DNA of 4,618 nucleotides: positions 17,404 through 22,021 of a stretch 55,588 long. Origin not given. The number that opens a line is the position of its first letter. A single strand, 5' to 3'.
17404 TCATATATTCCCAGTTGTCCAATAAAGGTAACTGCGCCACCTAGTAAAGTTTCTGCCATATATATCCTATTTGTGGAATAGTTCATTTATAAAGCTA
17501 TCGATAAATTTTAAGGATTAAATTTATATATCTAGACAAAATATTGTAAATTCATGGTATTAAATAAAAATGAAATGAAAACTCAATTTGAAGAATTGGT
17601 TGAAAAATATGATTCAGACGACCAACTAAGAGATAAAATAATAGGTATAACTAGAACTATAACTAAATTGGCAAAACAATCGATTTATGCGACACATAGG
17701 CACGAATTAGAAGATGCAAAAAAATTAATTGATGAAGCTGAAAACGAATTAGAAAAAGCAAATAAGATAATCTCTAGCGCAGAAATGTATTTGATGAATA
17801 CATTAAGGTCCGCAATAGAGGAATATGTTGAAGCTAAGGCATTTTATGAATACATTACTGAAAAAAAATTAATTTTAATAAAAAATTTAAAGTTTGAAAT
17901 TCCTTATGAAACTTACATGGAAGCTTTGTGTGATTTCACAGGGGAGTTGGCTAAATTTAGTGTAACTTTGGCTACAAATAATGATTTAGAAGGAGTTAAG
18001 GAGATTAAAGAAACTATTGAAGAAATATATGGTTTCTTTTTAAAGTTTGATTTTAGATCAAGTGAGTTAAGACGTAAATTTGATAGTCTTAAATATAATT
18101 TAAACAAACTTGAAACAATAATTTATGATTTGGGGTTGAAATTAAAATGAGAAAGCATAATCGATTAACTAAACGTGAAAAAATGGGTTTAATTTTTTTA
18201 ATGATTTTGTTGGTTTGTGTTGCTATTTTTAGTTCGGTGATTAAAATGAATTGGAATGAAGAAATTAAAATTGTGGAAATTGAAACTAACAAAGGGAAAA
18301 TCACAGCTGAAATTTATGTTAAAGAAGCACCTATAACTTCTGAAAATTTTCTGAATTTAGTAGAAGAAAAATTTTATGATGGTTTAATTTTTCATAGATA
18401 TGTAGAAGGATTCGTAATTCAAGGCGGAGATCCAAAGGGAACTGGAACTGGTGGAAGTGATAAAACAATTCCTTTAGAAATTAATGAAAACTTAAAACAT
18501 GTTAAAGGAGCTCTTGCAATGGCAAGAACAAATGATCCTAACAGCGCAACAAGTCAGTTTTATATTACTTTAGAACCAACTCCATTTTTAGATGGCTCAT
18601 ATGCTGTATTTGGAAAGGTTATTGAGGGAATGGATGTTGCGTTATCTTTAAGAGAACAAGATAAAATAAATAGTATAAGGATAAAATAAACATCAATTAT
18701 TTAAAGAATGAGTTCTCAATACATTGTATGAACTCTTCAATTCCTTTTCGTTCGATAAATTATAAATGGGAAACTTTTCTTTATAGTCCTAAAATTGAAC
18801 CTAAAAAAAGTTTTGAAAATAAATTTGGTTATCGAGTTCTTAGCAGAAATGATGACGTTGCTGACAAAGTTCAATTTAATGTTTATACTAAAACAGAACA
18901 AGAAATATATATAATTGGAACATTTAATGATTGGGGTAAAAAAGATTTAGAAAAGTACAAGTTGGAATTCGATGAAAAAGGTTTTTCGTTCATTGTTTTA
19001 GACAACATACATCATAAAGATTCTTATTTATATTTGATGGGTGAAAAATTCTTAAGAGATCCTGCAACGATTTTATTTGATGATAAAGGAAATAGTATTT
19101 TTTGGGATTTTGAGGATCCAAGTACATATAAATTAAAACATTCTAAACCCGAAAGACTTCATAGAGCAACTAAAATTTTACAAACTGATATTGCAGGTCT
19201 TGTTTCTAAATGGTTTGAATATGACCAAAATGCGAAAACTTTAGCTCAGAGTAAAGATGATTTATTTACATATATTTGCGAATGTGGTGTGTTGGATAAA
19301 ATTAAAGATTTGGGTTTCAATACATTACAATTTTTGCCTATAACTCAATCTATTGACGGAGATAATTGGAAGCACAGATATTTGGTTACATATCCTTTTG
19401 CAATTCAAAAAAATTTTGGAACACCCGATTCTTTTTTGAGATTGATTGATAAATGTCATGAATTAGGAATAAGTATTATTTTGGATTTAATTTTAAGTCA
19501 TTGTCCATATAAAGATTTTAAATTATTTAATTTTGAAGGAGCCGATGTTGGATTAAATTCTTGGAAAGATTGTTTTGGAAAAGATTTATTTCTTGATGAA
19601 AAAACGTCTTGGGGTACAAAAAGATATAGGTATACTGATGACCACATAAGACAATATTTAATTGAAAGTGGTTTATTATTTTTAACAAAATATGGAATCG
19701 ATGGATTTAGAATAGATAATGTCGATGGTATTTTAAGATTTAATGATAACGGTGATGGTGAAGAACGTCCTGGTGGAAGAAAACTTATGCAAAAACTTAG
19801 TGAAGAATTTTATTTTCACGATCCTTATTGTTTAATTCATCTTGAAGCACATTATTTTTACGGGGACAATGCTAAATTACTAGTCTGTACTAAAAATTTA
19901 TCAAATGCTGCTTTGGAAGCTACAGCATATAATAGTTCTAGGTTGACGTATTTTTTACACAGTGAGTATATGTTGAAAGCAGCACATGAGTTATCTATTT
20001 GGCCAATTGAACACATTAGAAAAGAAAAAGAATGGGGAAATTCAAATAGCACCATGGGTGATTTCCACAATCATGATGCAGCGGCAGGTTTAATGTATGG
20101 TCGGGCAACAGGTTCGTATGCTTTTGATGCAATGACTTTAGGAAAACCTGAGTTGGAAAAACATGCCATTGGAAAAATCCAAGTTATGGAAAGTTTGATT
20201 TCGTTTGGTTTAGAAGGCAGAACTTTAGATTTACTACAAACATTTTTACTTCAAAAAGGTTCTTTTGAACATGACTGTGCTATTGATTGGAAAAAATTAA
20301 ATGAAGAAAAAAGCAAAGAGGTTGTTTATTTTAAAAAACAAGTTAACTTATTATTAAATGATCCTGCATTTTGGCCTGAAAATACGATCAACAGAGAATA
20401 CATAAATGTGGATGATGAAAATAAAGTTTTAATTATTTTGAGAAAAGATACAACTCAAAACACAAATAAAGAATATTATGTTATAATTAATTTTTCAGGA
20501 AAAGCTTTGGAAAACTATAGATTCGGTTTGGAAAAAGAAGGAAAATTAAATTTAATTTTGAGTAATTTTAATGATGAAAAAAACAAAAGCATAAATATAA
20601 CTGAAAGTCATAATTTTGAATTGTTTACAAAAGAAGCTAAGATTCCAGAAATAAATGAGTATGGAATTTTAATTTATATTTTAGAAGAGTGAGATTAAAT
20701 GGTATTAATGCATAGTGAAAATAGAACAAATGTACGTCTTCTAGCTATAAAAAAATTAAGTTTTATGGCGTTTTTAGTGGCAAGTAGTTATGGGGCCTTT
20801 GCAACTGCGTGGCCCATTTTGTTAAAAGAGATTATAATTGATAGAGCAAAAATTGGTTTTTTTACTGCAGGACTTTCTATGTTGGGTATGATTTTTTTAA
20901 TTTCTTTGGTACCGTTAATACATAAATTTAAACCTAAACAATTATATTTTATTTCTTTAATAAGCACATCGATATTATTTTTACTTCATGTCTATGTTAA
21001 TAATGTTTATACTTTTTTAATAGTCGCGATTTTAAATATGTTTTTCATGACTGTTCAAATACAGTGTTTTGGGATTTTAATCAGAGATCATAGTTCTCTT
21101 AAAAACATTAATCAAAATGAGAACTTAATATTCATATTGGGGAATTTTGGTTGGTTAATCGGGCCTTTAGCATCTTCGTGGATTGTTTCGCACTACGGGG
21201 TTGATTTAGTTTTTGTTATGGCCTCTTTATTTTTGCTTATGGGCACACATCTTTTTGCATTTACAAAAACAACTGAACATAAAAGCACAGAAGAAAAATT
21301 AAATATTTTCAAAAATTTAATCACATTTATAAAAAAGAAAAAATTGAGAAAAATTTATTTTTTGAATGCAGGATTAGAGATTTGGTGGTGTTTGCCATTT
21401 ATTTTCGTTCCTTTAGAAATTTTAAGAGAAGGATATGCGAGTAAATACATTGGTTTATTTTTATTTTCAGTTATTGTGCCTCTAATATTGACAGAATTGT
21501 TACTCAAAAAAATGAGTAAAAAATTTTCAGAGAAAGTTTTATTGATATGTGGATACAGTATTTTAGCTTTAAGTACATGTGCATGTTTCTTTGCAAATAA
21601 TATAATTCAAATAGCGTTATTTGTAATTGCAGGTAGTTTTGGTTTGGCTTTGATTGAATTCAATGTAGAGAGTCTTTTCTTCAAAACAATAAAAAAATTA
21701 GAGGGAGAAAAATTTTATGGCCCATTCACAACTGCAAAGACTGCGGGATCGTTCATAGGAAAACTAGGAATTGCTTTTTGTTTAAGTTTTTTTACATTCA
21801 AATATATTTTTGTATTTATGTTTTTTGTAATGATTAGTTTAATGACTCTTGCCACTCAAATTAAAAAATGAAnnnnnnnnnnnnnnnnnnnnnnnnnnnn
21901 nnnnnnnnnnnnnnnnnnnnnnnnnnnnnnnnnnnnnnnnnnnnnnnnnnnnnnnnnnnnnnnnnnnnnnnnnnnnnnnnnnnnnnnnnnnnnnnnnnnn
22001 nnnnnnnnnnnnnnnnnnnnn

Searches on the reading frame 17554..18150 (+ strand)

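Call 10: search_protein_families(library=pfam, max_evalue=0.001, proteins=[window:17554-18150:+])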
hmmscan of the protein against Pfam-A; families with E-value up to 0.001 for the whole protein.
window:17554-18150:+ (198 aa): 2 families
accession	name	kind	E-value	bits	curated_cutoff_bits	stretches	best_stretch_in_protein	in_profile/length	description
PF01997.21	Translin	-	1.8e-23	84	25.9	1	25-195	2-203/205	Translin family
PF24722.1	DUF7674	-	0.00032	21.2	27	0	6-104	2-99/111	Domain of unknown function (DUF7674)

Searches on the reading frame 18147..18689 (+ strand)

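Call 10: search_protein_families(library=pfam, max_evalue=0.001, proteins=[window:18147-18689:+])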
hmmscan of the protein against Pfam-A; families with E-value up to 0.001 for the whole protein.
window:18147-18689:+ (180 aa): 1 family
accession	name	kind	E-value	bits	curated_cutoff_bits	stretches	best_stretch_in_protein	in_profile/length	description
PF00160.26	Pro_isomerase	-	6.6e-49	166.6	21.7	1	43-170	2-139/159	Cyclophilin type peptidyl-prolyl cis-trans isomerase/CLD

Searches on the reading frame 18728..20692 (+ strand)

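Call 10: search_protein_families(library=pfam, max_evalue=0.001, proteins=[window:18728-20692:+])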
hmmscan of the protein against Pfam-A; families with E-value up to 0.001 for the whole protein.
window:18728-20692:+ (654 aa): 2 families
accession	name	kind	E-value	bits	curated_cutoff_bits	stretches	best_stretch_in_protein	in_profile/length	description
PF00128.31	Alpha-amylase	-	6.4e-17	62.4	22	1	189-347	25-205/446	Alpha amylase, catalytic domain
PF02806.24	Alpha-amylase_C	-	6.6e-06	26.8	21.2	1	558-621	1-61/95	Alpha amylase, C-terminal all-beta domain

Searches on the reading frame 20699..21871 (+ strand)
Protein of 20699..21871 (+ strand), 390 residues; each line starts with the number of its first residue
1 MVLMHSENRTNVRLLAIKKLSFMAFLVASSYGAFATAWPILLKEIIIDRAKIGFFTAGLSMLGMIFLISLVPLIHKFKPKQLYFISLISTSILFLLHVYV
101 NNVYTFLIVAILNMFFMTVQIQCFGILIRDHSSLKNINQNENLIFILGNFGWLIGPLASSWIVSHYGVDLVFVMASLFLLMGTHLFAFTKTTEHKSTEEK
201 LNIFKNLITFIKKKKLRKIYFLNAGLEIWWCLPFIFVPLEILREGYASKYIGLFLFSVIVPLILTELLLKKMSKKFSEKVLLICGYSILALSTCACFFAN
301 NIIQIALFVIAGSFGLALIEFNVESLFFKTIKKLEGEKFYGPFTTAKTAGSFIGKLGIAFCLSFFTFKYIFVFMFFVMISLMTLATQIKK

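Call 10: search_protein_families(library=pfam, max_evalue=0.001, proteins=[window:20699-21871:+])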
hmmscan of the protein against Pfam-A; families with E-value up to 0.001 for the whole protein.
window:20699-21871:+ (390 aa): 1 family
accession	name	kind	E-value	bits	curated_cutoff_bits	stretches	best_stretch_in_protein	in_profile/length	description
PF07690.21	MFS_1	-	2.8e-25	89.4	33.4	2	20-220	1-203/347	Major Facilitator Superfamily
